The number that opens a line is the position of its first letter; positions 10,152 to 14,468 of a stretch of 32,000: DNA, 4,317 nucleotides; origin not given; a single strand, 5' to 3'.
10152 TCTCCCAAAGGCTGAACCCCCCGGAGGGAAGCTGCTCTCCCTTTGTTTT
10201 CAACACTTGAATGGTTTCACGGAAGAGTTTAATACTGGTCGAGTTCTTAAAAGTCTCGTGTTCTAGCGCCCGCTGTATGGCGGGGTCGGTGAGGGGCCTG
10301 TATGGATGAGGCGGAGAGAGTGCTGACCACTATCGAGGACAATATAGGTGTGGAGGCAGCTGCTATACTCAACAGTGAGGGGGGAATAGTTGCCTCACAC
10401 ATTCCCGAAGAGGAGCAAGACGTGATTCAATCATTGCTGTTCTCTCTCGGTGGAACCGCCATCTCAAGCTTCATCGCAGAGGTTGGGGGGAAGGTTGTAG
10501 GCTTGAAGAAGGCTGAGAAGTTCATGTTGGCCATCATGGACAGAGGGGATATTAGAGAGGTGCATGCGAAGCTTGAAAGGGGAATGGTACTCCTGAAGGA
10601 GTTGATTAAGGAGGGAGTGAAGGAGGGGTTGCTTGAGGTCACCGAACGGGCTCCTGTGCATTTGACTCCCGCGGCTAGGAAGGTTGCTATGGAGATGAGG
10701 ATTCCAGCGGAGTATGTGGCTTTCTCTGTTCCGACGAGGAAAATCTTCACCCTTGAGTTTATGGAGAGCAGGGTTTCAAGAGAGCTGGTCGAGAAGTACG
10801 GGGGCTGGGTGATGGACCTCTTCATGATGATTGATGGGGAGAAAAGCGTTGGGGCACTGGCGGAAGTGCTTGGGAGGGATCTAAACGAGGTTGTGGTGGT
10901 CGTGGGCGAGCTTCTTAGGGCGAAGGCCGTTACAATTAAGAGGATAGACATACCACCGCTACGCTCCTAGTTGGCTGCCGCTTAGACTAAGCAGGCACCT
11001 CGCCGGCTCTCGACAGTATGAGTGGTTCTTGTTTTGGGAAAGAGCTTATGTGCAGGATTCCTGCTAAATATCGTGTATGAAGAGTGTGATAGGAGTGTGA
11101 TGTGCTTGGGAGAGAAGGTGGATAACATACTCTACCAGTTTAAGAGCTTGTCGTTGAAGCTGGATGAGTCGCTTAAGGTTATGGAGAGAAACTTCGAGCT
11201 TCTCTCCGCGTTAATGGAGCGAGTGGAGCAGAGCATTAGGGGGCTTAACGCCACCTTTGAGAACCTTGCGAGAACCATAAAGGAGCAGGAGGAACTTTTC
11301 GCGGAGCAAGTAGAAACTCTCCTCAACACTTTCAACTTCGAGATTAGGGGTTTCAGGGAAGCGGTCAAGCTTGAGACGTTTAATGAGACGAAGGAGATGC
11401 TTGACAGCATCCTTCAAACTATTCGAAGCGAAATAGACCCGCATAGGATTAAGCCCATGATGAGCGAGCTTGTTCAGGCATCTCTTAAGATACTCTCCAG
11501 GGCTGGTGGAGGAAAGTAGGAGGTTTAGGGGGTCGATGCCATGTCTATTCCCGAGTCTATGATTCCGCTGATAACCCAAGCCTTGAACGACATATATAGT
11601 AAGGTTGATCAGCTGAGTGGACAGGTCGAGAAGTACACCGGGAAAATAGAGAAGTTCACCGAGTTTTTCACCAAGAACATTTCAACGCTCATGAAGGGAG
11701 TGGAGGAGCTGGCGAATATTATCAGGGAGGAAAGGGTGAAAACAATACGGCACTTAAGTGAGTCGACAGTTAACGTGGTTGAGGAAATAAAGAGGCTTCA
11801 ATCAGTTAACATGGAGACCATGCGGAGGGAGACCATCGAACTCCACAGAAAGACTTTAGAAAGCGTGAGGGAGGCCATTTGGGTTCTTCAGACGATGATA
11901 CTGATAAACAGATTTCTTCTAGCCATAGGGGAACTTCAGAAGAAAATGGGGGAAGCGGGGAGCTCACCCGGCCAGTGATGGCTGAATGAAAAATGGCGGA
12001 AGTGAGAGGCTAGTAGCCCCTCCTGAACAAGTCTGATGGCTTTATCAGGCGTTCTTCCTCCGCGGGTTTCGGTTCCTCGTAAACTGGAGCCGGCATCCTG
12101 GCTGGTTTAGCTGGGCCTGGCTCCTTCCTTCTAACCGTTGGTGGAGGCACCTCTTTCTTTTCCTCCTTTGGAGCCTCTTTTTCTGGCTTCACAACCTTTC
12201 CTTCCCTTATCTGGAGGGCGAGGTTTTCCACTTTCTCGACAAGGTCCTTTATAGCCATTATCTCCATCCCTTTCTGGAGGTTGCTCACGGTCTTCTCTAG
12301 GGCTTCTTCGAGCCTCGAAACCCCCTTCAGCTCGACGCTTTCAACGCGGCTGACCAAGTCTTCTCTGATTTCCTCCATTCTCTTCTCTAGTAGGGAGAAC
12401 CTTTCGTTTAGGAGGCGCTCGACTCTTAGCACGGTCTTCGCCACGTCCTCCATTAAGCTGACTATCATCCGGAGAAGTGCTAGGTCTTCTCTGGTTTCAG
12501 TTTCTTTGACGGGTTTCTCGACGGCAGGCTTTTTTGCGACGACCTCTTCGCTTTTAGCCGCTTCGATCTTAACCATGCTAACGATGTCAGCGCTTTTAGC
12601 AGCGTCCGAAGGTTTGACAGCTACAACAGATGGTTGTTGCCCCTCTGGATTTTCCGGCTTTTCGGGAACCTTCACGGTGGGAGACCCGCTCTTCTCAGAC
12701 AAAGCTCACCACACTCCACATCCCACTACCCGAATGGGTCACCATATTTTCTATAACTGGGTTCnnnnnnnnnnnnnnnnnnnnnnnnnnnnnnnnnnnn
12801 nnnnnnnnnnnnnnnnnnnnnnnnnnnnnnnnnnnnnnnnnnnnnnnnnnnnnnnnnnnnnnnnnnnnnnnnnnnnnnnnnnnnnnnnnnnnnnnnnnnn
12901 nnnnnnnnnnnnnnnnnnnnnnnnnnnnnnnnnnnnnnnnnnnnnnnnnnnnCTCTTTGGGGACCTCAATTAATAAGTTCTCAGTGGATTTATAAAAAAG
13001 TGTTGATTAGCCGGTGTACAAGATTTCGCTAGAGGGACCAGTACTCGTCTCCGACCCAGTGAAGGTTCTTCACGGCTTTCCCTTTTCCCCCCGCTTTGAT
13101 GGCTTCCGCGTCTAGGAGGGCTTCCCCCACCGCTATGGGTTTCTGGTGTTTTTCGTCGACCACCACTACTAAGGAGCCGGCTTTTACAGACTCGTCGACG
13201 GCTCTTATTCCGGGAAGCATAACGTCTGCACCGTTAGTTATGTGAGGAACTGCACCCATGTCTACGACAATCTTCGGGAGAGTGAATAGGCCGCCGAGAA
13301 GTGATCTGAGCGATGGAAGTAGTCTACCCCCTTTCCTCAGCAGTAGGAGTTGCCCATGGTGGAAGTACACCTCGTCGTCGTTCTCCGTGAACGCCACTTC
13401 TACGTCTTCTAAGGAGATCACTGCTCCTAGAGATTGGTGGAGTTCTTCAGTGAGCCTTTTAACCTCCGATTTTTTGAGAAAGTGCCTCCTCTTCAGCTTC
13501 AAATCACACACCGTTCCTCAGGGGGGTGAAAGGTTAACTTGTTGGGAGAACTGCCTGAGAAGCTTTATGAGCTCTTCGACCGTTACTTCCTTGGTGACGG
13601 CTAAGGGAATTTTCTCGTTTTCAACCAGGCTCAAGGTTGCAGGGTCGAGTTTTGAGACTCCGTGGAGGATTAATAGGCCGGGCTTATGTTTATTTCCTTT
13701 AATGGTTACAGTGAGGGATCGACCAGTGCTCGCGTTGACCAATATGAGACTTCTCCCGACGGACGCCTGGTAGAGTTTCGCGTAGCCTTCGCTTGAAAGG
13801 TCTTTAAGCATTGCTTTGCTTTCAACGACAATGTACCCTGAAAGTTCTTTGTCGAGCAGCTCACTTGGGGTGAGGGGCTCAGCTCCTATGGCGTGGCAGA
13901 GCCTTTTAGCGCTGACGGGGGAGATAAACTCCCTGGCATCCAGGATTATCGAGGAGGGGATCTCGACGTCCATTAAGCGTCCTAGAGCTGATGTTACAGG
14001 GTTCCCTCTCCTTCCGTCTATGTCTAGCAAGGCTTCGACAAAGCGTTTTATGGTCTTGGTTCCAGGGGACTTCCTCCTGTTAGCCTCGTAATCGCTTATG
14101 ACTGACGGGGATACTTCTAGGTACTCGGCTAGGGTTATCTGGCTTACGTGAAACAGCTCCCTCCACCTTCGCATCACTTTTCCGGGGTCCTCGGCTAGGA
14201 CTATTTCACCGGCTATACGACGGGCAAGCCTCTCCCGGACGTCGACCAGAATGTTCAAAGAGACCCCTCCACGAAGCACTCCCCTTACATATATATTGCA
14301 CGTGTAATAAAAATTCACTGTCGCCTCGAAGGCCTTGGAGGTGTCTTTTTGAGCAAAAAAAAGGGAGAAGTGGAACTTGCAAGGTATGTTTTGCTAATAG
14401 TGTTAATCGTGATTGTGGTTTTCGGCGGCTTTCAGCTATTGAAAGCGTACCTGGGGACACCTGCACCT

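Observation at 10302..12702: Candidate new module: three paralogous coiled-coil proteins beside the roadblock-WH gene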

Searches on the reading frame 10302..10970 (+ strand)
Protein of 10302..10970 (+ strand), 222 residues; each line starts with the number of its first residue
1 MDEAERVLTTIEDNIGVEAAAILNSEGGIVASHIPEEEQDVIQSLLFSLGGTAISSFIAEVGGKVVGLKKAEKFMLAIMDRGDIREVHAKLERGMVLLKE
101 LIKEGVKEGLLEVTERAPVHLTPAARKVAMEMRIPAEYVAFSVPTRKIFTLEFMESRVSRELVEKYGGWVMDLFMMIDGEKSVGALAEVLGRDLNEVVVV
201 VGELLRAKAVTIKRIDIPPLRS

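Call 3: search_protein_families(library=pfam, proteins=[window:10302-10970:+], max_evalue=1)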
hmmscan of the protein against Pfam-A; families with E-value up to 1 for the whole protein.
window:10302-10970:+ (222 aa): 2 families
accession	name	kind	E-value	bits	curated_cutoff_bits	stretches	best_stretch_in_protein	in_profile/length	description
PF25212.1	HVO_A0114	-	0.045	14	27.6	1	176-212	32-68/84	HVO_A0114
PF03259.23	Robl_LC7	-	0.12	12.6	23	1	5-45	3-44/91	Roadblock/LC7 domain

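Call 4: search_protein_families(library=ncbifam, proteins=[window:10302-10970:+], max_evalue=1)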
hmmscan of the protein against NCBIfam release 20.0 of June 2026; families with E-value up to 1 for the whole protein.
window:10302-10970:+ (222 aa): 0 families

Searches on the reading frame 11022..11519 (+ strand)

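Call 3: search_protein_families(library=pfam, proteins=[window:11022-11519:+], max_evalue=1)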
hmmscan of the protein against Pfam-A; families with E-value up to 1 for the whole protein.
window:11022-11519:+ (165 aa): 13 families
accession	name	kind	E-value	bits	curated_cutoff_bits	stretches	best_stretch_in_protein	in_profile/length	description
PF03114.23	BAR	-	0.0099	16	28.5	1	46-76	23-53/234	BAR domain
PF07464.16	ApoLp-III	-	0.022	15.4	36.3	1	80-137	21-77/146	Apolipophorin-III precursor (apoLp-III)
PF25541.1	TBCA_PH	-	0.037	14.2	27.8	1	113-158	24-69/139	PH domain-containing proteins, TBCA domain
PF06160.17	EzrA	-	0.037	12.8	39.6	1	46-134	112-203/557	Septation ring formation regulator, EzrA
PF04513.17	Baculo_PEP_C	-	0.049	14.1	38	1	61-106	36-92/140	Baculovirus polyhedron envelope protein, PEP, C terminus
PF06103.16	DUF948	-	0.059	14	37.2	0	18-70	27-79/89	Bacterial protein of unknown function (DUF948)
PF06705.16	SF-assemblin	-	0.067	13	30.6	1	49-133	71-154/247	SF-assemblin/beta giardin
PF07160.18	SKA1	-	0.084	13.1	29.6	1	46-103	16-72/243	Spindle and kinetochore-associated protein 1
PF01519.22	DUF16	-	0.12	13.3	40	0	47-107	32-80/104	Protein of unknown function DUF16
PF14357.11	DUF4404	-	0.13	13.4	27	1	39-96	4-63/83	Domain of unknown function (DUF4404)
PF24564.1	DUF7605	-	0.13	12.6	27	1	34-112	56-134/183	Domain of unknown function (DUF7605)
PF15882.10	DUF4735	-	0.13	12.3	31.2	1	38-129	4-95/283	Domain of unknown function (DUF4735)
PF05064.18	Nsp1_C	-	0.17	12.2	24.1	1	23-78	47-105/114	Nsp1-like C-terminal region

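Call 4: search_protein_families(library=ncbifam, proteins=[window:11022-11519:+], max_evalue=1)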
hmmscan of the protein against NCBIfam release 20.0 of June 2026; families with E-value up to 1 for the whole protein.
window:11022-11519:+ (165 aa): 9 families
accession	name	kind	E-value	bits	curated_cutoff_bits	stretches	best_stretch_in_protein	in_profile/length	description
NF008261.0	PRK11032.1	equivalog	0.0019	18.2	183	1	53-116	4-67/160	zinc ribbon-containing protein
NF001545.0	PRK00373.1-4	equivalog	0.0071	16.1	226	1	32-91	117-175/216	V-type ATP synthase subunit D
TIGR04527.1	mycoplas_twoTM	subfamily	0.014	15.1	125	1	19-138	42-163/248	MG_279/MG_280 family protein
NF004435.0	PRK05771.3-4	equivalog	0.031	12.6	1410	1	12-98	169-254/701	V-type ATP synthase subunit I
NF051443.1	NheC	equivalog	0.04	13.2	420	1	25-94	156-225/352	non-hemolytic enterotoxin subunit C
TIGR01843.1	type_I_hlyD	subfamily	0.046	12.7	208.65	1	38-107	132-201/422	HlyD family type I secretion periplasmic adaptor subunit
NF047388.1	SA1320_fam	subfamily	0.047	12.1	230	1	59-138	252-337/644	SA1320 family protein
TIGR03930.1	WXG100_ESAT6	subfamily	0.073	13.3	44.85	0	63-98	51-86/90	WXG100 family type VII secretion target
TIGR00293.1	TIGR00293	equivalog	0.18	11.9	53.9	1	45-88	82-125/129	prefoldin subunit alpha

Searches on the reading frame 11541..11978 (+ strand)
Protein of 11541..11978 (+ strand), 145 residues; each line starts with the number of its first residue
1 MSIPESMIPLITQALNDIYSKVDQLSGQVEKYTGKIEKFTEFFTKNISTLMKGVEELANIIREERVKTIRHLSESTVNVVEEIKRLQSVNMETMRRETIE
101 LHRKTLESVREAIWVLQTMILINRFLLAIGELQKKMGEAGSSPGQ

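Call 3: search_protein_families(library=pfam, proteins=[window:11541-11978:+], max_evalue=1)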
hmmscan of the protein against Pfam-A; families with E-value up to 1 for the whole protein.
window:11541-11978:+ (145 aa): 11 families
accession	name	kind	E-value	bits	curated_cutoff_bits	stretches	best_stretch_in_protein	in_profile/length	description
PF05531.17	NPV_P10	-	0.0035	18.2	29.8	1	1-65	1-57/75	Nucleopolyhedrovirus P10 protein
PF07464.16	ApoLp-III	-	0.0036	17.9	36.3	1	9-83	58-132/146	Apolipophorin-III precursor (apoLp-III)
PF14931.11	IFT20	-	0.016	15.8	27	1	17-105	16-99/119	Intraflagellar transport complex B, subunit 20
PF23159.1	WH_Rok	-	0.021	15.4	27.6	1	35-58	24-47/58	Repressor Rok winged helix domain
PF04803.17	Cor1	-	0.043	14.5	32.1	1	13-90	37-114/132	Cor1/Xlr/Xmr conserved region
PF12296.13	HsbA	-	0.066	14.1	33.5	1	11-41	4-37/121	Hydrophobic surface binding protein A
PF05791.16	Bacillus_HBL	-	0.079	13.2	29.1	1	12-84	104-175/177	Bacillus haemolytic enterotoxin (HBL)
PF05873.17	Mt_ATP-synt_D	-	0.098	12.9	27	1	17-63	82-126/154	ATP synthase D chain, mitochondrial (ATP5H)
PF13328.12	HD_4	-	0.14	12.3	27.2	0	29-85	50-101/156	HD domain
PF07889.17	DUF1664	-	0.16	12.4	34.6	1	20-89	41-109/124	Protein of unknown function (DUF1664)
PF08702.15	Fib_alpha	-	0.32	11.6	29.9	1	11-88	47-123/143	Fibrinogen alpha/beta chain family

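Call 4: search_protein_families(library=ncbifam, proteins=[window:11541-11978:+], max_evalue=1)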
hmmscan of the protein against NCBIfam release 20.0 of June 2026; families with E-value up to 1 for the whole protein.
window:11541-11978:+ (145 aa): 9 families
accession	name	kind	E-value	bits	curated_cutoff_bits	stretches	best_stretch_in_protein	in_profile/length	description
NF047388.1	SA1320_fam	subfamily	0.0017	16.8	230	1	5-94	472-547/644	SA1320 family protein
TIGR03680.1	eif2g_arch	equivalog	0.015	14.5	514.5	1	6-85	287-369/407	translation initiation factor IF-2 subunit gamma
TIGR00833.1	actII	subfamily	0.041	12.1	874.7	1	12-90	455-535/910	MMPL family RND transporter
NF038228.1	IcmH_DotU_IVB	equivalog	0.064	12.6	50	1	45-90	176-221/258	type IVB secretion system protein IcmH/DotU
NF011161.0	PRK14562.1-6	equivalog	0.064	12.4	228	1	54-133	11-92/218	haloacid dehalogenase superfamily protein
TIGR02809.1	phasin_3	equivalog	0.074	13.6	65.85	1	31-104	5-79/110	phasin family protein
NF045995.1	MAG0865_DivIVA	hypoth_equivalog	0.082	13.1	55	1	13-50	27-64/69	MAG0865 family DivIVA-related protein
TIGR02872.1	spore_ytvI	equivalog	0.18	11.2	198.15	1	12-81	64-133/341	sporulation integral membrane protein YtvI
NF047835.1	UbiqAccUbiK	equivalog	0.52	10.7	100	0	52-119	5-72/91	ubiquinone biosynthesis accessory factor UbiK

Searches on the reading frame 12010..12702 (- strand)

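Call 3: search_protein_families(library=pfam, proteins=[window:12010-12702:-], max_evalue=1)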
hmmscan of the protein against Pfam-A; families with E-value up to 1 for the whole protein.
window:12010-12702:- (230 aa): 2 families
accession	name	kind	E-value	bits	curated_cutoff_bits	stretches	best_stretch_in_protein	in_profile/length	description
PF16050.10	CDC73_N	-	0.046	13.5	27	1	35-133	171-265/299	Paf1 complex subunit CDC73 N-terminal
PF25392.1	MS_channel_TM1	-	0.17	12.4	27.1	1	75-110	10-45/79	Mechanosensitive ion channel, transmembrane helix 1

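Call 4: search_protein_families(library=ncbifam, proteins=[window:12010-12702:-], max_evalue=1)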
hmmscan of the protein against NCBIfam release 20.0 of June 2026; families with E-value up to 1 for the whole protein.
window:12010-12702:- (230 aa): 3 families
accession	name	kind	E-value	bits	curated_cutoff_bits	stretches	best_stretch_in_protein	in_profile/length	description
NF052558.1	MBtsdlDhBudC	equivalog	0.13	11.8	270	1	41-133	30-118/250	meso-2,3-butanediol dehydrogenase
TIGR03883.1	DUF2342_F420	subfamily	0.16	11.1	171.35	1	45-115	208-279/346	uncharacterized protein, coenzyme F420 biosynthesis associated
NF033928.1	alph_xenorhab_A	subfamily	0.42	9.8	125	1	43-147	97-198/339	alpha-xenorhabdolysin family binary toxin subunit A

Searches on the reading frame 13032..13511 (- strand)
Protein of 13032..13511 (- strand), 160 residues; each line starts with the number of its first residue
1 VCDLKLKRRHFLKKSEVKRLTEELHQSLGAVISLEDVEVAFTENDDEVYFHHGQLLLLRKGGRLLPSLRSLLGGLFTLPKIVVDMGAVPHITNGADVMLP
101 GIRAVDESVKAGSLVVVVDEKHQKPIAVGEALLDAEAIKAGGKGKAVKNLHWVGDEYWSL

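Call 95: search_protein_families(library=pfam, proteins=[window:13032-13511:-], max_evalue=0.001)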
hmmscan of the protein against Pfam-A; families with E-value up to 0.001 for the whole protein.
window:13032-13511:- (160 aa): 3 families
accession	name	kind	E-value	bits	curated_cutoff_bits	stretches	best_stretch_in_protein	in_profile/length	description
PF01472.26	PUA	-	2.9e-20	72.4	24.8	1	79-151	1-72/74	PUA domain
PF09183.16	DUF1947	-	1.8e-08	34.9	22.5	1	9-72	2-63/65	Domain of unknown function (DUF1947)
PF03657.19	UPF0113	-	0.00058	20.5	23.8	0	80-150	1-64/73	UPF0113 PUA domain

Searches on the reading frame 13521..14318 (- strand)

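Call 95: search_protein_families(library=pfam, proteins=[window:13521-14318:-], max_evalue=0.001)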
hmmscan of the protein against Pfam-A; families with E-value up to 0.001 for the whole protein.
window:13521-14318:- (266 aa): 2 families
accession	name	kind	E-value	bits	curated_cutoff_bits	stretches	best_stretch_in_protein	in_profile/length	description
PF01381.28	HTH_3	-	1.4e-08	35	23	1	50-97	2-48/55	Helix-turn-helix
PF13560.12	HTH_31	-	0.00039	21.1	27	0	48-97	5-54/64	Helix-turn-helix domain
